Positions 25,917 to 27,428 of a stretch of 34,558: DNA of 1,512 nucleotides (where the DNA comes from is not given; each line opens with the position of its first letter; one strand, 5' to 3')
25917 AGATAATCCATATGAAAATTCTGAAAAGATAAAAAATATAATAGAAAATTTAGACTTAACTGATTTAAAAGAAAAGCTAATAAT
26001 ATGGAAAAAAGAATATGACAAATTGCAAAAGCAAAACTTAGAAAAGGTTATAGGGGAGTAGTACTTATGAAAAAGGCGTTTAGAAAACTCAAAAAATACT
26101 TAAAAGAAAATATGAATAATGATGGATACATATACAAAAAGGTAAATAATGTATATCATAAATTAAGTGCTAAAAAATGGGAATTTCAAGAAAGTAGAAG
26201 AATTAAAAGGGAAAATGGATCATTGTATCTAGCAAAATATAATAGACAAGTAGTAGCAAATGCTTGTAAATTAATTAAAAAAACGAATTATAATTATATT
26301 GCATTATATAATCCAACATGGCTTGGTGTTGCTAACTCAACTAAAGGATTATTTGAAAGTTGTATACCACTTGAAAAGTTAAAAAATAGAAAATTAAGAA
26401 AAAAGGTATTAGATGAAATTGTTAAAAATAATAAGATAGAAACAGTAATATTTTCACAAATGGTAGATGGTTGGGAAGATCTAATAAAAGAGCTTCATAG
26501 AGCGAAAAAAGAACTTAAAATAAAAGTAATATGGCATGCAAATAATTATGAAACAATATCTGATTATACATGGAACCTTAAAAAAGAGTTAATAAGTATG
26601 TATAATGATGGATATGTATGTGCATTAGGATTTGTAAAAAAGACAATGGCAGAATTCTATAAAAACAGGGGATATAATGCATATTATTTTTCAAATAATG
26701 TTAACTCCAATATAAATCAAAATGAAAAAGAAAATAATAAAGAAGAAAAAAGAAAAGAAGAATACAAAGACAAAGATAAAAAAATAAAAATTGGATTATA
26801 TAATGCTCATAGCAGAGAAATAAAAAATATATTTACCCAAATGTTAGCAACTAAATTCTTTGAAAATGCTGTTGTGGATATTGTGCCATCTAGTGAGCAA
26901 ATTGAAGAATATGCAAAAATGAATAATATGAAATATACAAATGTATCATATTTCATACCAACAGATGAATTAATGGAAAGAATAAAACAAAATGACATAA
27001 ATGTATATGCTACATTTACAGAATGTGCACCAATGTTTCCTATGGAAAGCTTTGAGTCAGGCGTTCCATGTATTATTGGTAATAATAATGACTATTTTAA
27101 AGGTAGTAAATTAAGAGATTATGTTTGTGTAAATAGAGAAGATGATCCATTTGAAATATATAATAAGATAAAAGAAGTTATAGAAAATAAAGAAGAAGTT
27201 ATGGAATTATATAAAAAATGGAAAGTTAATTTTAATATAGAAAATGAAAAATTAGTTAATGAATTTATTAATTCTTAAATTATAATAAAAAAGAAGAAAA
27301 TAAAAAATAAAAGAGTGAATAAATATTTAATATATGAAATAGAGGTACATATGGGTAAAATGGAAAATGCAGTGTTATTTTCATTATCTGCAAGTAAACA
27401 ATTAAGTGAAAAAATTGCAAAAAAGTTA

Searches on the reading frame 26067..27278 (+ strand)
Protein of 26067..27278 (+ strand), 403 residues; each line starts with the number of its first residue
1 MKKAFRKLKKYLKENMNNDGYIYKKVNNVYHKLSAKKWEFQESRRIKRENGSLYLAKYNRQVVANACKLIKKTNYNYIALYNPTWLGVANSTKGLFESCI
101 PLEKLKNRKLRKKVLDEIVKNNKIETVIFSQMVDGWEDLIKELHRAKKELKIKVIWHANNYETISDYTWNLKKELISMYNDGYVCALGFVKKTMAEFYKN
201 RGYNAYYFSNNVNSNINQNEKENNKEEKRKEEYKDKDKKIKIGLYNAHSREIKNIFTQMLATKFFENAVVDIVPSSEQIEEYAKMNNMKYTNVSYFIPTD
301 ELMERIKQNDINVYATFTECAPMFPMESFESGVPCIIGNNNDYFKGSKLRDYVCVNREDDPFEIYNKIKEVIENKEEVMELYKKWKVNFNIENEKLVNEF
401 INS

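Call 3: search_protein_families(library=pfam, proteins=[window:26067-27278:+], max_evalue=1)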
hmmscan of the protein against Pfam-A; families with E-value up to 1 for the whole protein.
window:26067-27278:+ (403 aa): 3 families
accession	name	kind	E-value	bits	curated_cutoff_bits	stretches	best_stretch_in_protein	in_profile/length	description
PF00534.26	Glycos_transf_1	-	4.1e-05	23.6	26.4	1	251-383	27-167/172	Glycosyl transferases group 1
PF13692.12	Glyco_trans_1_4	-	0.0025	18.5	27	1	268-374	34-142/142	Glycosyl transferases group 1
PF15185.11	BMF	-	0.19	11.5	27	1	193-254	116-178/227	Bcl-2-modifying factor, apoptosis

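Call 4: search_protein_families(library=ncbifam, proteins=[window:26067-27278:+], max_evalue=1)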
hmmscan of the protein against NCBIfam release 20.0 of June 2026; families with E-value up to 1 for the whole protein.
window:26067-27278:+ (403 aa): 0 families

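Call 5: search_protein_families(library=padloc, proteins=[window:26067-27278:+], max_evalue=1)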
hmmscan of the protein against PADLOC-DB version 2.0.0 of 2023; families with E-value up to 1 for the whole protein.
window:26067-27278:+ (403 aa): 0 families

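Call 9: find_homologous_proteins(query=window:26067-27278:+)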
Query window:26067-27278:+ (403 aa): 460 proteins with E <= 0.001 among 8000 candidates; the best 120 are listed.
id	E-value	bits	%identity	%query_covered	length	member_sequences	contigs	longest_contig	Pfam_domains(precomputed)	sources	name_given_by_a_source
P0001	2.9e-263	891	100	100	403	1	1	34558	-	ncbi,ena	-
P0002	3.4e-260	881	99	100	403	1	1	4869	-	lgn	-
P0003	4.3e-259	877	99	100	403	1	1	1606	-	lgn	-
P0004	2.7e-258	874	98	100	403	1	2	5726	-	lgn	-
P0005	3.0e-258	874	98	100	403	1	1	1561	PF00534.27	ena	-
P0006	4.3e-258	874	98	100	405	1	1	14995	PF00534.27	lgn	-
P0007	6.8e-258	873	98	100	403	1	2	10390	-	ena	-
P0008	2.8e-257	871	98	100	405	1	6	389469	-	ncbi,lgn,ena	-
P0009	3.8e-257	871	98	100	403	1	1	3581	PF00534.27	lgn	-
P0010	5.2e-257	870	98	100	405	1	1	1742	PF00534.27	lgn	-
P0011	1.2e-256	869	98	100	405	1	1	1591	PF00534.27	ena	-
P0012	1.4e-256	869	98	100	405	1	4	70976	-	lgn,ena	-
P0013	1.8e-256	869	97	100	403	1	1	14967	PF00534.27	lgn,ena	-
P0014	3.4e-256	868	97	100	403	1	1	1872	PF00534.27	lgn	-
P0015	3.8e-256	867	97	100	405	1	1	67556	-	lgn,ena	-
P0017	5.7e-256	867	97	100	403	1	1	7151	PF00534.27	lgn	-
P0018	6.0e-256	867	97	100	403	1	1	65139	PF00534.27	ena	-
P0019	6.4e-256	867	97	100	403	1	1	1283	PF00534.27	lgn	-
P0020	2.0e-253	858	97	100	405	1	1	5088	PF00534.27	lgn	-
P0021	1.5e-252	856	96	100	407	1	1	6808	PF00534.27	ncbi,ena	-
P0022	5.6e-252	854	96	100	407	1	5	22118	PF00534.27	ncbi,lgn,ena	-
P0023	9.4e-252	853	96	100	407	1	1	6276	PF00534.27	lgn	-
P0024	1.3e-251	853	95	100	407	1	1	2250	PF00534.27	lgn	-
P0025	1.4e-251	852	96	100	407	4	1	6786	PF00534.27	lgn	-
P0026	2.3e-251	852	96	100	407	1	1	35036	PF00534.27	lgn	-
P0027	5.0e-251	851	95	100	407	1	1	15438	PF00534.27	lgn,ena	-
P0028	6.0e-251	850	95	100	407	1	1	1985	PF00534.27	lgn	-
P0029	4.4e-248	841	95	100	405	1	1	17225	PF00534.27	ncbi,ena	-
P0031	1.2e-232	790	88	100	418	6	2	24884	PF00534.27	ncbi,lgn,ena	-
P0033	1.3e-134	467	57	98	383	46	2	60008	PF00534.27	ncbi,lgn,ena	-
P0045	1.5e-114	401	51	94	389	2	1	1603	PF00534.27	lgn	-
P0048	1.5e-111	391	47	99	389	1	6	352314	-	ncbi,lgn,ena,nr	ncbi:MAG: glycosyltransferase [Clostridia bacterium]|nr:glycosyltransferase [Clostridia bacterium]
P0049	1.1e-109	385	48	99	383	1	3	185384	PF00534.27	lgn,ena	-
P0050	3.0e-109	384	48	95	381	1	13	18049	PF00534.27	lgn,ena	-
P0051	5.2e-109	383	48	98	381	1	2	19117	PF00534.27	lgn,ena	-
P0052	5.8e-109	383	48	98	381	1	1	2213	PF00534.27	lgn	-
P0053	7.8e-109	383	48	98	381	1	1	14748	PF00534.27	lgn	-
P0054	1.1e-108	382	48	98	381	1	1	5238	PF00534.27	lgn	-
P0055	1.2e-108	382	48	98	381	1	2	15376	PF00534.27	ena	-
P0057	1.2e-108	382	48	95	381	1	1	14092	PF00534.27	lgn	-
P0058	1.6e-108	381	48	98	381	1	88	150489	PF00534.27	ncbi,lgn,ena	-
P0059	1.6e-108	381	48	98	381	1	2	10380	PF00534.27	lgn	-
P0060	1.7e-108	381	48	98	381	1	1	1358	PF00534.27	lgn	-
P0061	2.7e-108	381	48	98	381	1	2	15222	PF00534.27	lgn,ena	-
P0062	2.9e-108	381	47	98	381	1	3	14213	PF00534.27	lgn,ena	-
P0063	6.4e-108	379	47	98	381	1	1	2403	PF00534.27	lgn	-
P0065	9.9e-108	379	47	98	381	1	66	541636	PF00534.27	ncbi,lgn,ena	-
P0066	1.1e-107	379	48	99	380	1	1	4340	PF00534.27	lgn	-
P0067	1.2e-107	379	48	99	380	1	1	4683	PF00534.27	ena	-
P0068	1.2e-107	379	47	98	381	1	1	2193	PF00534.27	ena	-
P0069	1.4e-107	378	47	98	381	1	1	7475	PF00534.27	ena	-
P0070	1.6e-107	378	48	99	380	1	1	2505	PF00534.27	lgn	-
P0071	1.8e-107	378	48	99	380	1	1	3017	PF00534.27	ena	-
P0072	1.9e-107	378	48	99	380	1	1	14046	PF00534.27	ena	-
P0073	2.3e-107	378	48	99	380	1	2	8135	PF00534.27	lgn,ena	-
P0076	3.2e-107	377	48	99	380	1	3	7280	PF00534.27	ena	-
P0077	3.4e-107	377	48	99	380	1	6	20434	PF00534.27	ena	-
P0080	3.9e-107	377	47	98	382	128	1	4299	PF00534.27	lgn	-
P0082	5.0e-107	377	48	99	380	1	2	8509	PF00534.27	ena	-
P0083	5.4e-107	376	47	98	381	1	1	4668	PF00534.27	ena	-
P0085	5.8e-107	376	48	99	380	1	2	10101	PF00534.27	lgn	-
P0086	6.4e-107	376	48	99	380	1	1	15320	PF00534.27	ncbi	-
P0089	9.8e-107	376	48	99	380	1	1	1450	PF00534.27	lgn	-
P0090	1.1e-106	375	48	99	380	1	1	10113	PF00534.27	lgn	-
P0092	1.1e-106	375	47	98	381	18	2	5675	PF00534.27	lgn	-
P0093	1.6e-106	375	48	99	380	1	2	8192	PF00534.27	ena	-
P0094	2.0e-106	375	48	99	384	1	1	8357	PF00534.27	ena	-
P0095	2.1e-106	374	48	99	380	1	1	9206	PF00534.27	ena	-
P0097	2.6e-106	374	48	99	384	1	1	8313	PF00534.27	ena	-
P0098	2.9e-106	374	46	98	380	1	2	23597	PF00534.27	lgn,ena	-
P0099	3.1e-106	374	48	99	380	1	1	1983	PF00534.27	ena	-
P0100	3.4e-106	374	48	99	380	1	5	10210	PF00534.27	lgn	-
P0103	3.8e-106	374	46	98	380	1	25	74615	PF00534.27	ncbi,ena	-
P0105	4.0e-106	374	48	98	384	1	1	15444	PF00534.27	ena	-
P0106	4.2e-106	374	47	98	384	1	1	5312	PF00534.27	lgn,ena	-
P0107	4.2e-106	374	47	98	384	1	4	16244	PF00534.27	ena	-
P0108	4.3e-106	373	46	98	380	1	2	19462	PF00534.27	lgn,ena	-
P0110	5.0e-106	373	47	98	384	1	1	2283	PF00534.27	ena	-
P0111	5.3e-106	373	46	98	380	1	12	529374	PF00534.27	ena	-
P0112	5.3e-106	373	46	98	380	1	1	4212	PF00534.27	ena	-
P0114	5.8e-106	373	48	98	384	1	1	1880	PF00534.27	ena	-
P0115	5.9e-106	373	46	99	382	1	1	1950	PF00534.27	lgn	-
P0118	7.7e-106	373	46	99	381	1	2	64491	PF00534.27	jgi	-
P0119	7.8e-106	373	47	98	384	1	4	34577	PF00534.27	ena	-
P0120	8.0e-106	373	47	98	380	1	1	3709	PF00534.27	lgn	-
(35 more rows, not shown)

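Call 11: find_encoding_contigs(protein=P0008, flank=8000, max_places=3)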
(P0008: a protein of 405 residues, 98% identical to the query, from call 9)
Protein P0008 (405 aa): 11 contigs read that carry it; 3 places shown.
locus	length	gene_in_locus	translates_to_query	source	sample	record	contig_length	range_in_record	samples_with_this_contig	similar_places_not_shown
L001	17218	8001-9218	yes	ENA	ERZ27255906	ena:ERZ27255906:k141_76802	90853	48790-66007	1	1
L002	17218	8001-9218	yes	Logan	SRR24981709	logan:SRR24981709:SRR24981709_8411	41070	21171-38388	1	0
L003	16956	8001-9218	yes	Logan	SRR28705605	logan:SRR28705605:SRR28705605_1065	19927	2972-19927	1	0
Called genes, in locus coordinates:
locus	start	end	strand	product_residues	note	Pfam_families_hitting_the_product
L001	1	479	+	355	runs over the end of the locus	PF00953:Glycos_transf_4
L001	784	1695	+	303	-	PF04203:Sortase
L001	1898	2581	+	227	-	PF13304:AAA_21 (faint), PF00005:ABC_tran, PF02463:SMC_N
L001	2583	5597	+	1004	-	PF02687:FtsX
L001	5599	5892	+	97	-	PF01541:GIY-YIG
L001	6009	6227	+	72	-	-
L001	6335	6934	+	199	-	PF13338:AbiEi_4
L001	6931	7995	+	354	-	-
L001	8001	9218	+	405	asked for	-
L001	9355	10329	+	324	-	PF13793:Pribosyltran_N, PF00156:Pribosyltran, PF14572:Pribosyl_synth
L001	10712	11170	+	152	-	-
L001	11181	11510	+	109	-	-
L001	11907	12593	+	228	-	PF00005:ABC_tran, PF13304:AAA_21 (faint)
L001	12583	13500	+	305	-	PF18075:FtsX_ECD, PF02687:FtsX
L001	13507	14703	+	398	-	PF24568:CC_PcsB, PF01551:Peptidase_M23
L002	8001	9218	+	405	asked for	-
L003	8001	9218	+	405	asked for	-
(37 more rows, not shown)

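Call 12: find_encoding_contigs(protein=P0033, flank=8000, max_places=3)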
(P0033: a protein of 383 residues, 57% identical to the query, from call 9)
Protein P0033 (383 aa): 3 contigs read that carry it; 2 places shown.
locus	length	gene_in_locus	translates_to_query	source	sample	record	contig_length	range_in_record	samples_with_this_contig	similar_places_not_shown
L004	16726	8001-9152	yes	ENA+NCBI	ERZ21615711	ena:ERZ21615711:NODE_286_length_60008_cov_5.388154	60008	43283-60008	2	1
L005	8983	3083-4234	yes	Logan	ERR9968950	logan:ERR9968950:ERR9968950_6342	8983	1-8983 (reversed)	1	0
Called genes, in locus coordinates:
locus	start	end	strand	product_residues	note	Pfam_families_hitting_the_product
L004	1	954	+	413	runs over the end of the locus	PF00155:Aminotran_1_2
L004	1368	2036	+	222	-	-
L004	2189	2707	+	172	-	-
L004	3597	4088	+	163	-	-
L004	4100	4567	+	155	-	-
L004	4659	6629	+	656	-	PF00270:DEAD (faint), PF04851:ResIII, PF17757:UvrB_inter, PF27431:UvrB_3rd, PF00271:Helicase_C, PF12344:UvrB, PF02151:UVR (weak)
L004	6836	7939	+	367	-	-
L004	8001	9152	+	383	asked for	PF00534:Glycos_transf_1 (weak)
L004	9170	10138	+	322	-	PF13793:Pribosyltran_N, PF00156:Pribosyltran, PF14572:Pribosyl_synth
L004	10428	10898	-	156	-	-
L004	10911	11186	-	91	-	-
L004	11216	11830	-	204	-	-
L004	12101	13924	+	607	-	PF00005:ABC_tran (faint), PF02463:SMC_N (weak), PF17760:UvrA_inter, PF17755:UvrA_DNA-bind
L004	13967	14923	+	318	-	PF00005:ABC_tran (faint), PF02463:SMC_N (faint), PF13304:AAA_21 (faint)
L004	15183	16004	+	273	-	-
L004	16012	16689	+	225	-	-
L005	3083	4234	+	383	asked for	PF00534:Glycos_transf_1 (weak)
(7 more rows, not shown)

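Call 13: find_encoding_contigs(protein=P0048, flank=8000, max_places=3)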
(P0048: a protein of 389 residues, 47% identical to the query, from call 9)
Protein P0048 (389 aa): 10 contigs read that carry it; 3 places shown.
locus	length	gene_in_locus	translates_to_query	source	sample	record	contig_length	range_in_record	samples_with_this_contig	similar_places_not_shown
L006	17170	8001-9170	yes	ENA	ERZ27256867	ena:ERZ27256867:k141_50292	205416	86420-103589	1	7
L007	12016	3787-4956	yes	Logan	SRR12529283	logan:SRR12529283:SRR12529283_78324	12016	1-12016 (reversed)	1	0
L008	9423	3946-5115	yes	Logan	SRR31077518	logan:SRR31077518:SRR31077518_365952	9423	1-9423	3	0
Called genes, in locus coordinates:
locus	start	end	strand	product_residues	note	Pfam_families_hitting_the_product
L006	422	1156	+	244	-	PF13425:O-antigen_lig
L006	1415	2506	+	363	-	PF13439:Glyco_transf_4, PF00534:Glycos_transf_1, PF13692:Glyco_trans_1_4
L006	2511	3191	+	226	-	PF00535:Glycos_transf_2, PF10111:Glyco_tranf_2_2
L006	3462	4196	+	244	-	PF00005:ABC_tran, PF13555:AAA_29 (weak)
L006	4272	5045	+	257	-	PF01061:ABC2_membrane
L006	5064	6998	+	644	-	PF00702:Hydrolase (weak), PF13419:HAD_2 (weak)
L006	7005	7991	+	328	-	-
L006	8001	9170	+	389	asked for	-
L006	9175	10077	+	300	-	PF17125:Methyltr_RsmF_N (weak), PF22458:RsmF-B_ferredox, PF01189:Methyltr_RsmB-F, PF13847:Methyltransf_31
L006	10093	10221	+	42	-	-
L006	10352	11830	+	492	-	PF03796:DnaB_C (weak)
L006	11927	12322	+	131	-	-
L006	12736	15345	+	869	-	PF00171:Aldedh, PF00465:Fe-ADH, PF13685:Fe-ADH_2, PF25137:ADH_Fe_C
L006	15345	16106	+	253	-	PF01636:APH, PF07914:DUF1679 (weak), PF19974:TCAD9 (weak), PF01163:RIO1 (weak)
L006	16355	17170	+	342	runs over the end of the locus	PF11187:Mbeg1-like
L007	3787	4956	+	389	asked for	-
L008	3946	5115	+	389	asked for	-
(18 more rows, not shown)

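Call 24: find_related_loci(query=A2, collection=genome_contigs, flank=7000)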
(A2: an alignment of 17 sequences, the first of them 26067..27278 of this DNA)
Query A2 (403 aa) in genome_contigs; peptide patterns used: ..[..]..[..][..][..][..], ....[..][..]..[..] (x = any residue, [..] = any of these).
89 stretches matched a pattern; 50 encode a relative of the query (tblastn E <= 1e-3); 49 distinct loci.
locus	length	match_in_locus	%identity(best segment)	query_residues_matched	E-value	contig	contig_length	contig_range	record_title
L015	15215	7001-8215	95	1-403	0e+0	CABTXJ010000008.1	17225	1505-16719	MAG TPA_asm: uncultured Clostridiales bacterium isolate MGYG-HGUT-03749 genome assembly, contig: GUT_GENOME243378_8, who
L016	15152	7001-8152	47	5-401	1e-119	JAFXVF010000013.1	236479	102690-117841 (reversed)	MAG: Clostridia bacterium isolate RGIG6776 Sheep_Rumen-3__c1225792, whole genome shotgun sequence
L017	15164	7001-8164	46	1-401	3e-116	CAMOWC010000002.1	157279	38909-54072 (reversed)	MAG: uncultured Clostridiaceae bacterium isolate SRR873608_bin.84_metaWRAP_v1.3_MAG genome assembly, contig: NODE_112_le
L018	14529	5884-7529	48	3-402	7e-116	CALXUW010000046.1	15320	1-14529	MAG: uncultured Clostridia bacterium isolate E12__bin58 genome assembly, contig: E12__k127_4521664, whole genome shotgun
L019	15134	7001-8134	46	6-401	4e-115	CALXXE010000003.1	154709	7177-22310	MAG: uncultured Clostridia bacterium isolate BRZ_NT__bin79 genome assembly, contig: BRZ_NT__NODE_174_length_154709_cov_1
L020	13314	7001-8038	53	45-401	7e-115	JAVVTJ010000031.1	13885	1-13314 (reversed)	MAG: Clostridia bacterium isolate CGS10Y2-bin25 NODE_4274_length_13885_cov_9.651555, whole genome shotgun sequence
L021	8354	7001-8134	47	6-401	5e-114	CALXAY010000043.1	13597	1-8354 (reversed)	MAG: uncultured Clostridia bacterium isolate BRZ_MB__bin10 genome assembly, contig: BRZ_MB__NODE_6250_length_13597_cov_1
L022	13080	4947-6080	46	6-401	6e-114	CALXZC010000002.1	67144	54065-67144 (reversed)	MAG: uncultured Clostridia bacterium isolate BRZ_MB__bin58 genome assembly, contig: BRZ_MB__NODE_657_length_67144_cov_52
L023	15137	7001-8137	47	5-401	1e-113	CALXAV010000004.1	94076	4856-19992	MAG: uncultured Clostridia bacterium isolate BRZ_HK__bin22 genome assembly, contig: BRZ_HK__NODE_337_length_94076_cov_52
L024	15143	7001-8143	46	3-401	1e-112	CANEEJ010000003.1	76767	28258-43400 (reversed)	MAG TPA_asm: uncultured Clostridium sp. isolate SRR19981121_bin.11_metawrap_v1.3_MAG genome assembly, contig: NODE.214_l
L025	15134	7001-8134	47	6-401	9e-113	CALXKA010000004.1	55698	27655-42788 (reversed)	MAG: uncultured Clostridia bacterium isolate BRZ_GB__bin17 genome assembly, contig: BRZ_GB__NODE_918_length_55698_cov_17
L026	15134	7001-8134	46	6-401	1e-112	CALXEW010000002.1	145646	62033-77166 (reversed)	MAG: uncultured Clostridia bacterium isolate BRZ_DD__bin29 genome assembly, contig: BRZ_DD__NODE_118_length_145646_cov_1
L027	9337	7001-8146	45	2-401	5e-112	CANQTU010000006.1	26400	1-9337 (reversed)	MAG: uncultured Clostridia bacterium isolate Lapin-012__bin16 genome assembly, contig: Lapin-012__NODE_2713_length_26400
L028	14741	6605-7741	46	6-402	7e-112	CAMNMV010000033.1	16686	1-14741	MAG: uncultured Clostridium sp. isolate SRR873597_bin.111_metaWRAP_v1.3_MAG genome assembly, contig: NODE.8414_length_16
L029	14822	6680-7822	46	5-403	2e-110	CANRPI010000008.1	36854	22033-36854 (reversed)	MAG: uncultured Clostridia bacterium isolate Lapin-018__bin73 genome assembly, contig: Lapin-018__NODE_904_length_36854_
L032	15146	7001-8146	44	2-401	3e-109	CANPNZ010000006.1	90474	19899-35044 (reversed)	MAG TPA_asm: uncultured Clostridium sp. isolate SRR15730523_bin.10_metawrap_v1.3_MAG genome assembly, contig: NODE.161_l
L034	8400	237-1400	46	6-403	4e-109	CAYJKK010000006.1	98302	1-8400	MAG TPA_asm: uncultured Clostridium sp. isolate ERP123703_co4_88 genome assembly, contig: NODE_49_length_98302_cov_16.68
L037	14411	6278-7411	47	6-401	2e-108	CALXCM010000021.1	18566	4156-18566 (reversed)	MAG: uncultured Clostridia bacterium isolate BRZ_L__bin35 genome assembly, contig: BRZ_L__NODE_5780_length_18566_cov_6.4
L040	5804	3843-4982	45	6-403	4e-108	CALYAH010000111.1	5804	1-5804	MAG: uncultured Clostridia bacterium isolate E03__bin62 genome assembly, contig: E03__k127_3884443, whole genome shotgun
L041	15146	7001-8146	45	2-401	1e-107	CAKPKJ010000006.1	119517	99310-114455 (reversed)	MAG: uncultured Clostridia bacterium isolate REFINED_METABAT215_TOP10_CONTIGS_1500_ASSEMBLY_K77_MERGED__Hadza_MoBio_hadz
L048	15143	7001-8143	44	4-401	9e-102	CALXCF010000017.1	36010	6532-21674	MAG: uncultured Clostridia bacterium isolate BRZ_GT__bin15 genome assembly, contig: BRZ_GT__NODE_1016_length_36010_cov_4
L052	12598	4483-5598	45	12-401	3e-98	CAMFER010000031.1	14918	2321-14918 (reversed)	MAG: uncultured Clostridium sp. isolate SRR11489784_bin.37_metaWRAP_v1.3_MAG genome assembly, contig: ERZ11466716.3594,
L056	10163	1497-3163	64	5-401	4e-90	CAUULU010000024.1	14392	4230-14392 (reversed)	MAG TPA_asm: uncultured Eubacteriales bacterium isolate SRR13061492_bin.13_MetaWRAP_v1.3_MAG genome assembly, contig: ER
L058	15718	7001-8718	64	5-401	1e-108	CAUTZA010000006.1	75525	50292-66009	MAG TPA_asm: uncultured Eubacteriales bacterium isolate ERR10228845_bin.4_MetaWRAP_v1.3_MAG genome assembly, contig: ERZ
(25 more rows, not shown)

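Call 36: predict_structure(alignment_id=A2)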
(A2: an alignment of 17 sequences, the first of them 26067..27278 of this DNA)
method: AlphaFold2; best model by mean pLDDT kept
length: 403 residues; sequences in the alignment: 17
mean_pLDDT: 81.5   pTM: 0.75
mean pLDDT of the five models: 81.5, 79.2, 78.6, 78.0, 75.8
residues with pLDDT >= 90: 184; 70-90: 121; 50-70: 69; < 50: 29
segments of 3 or more residues with pLDDT < 50: 163-171, 216-221, 224-226, 231-236
pLDDT, mean of each block of 10 residues (from residue 1): 65 67 71 63 56 72 94 96 80 92 90 97 96 90 95 81 43 78 92 84 89 59 49 58 79 87 92 83 92 73 86 78 83 90 87 91 96 96 93 94 94
secondary structure, 60 per line:
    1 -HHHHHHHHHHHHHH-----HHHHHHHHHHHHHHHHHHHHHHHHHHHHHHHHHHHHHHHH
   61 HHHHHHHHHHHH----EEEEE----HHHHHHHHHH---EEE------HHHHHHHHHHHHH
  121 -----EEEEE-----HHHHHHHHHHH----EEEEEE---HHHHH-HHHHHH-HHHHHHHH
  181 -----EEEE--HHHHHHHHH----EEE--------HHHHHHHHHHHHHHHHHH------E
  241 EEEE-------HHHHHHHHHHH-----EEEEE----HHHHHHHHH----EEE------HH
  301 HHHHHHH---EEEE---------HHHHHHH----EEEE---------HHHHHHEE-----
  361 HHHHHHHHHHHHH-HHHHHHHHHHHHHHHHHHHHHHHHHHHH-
elements in order: H2-15 H21-72 E77-81 H86-95 E99-101 H108-120 E126-130 H136-146 E151-156 H160-164 H166-171 H173-180 E186-189 H192-200 E205-207 H216-233 E240-244 H252-262 E268-272 H277-285 E290-292 H299-307 E311-314 H324-330 E335-338 H348-353 H361-373 H375-402
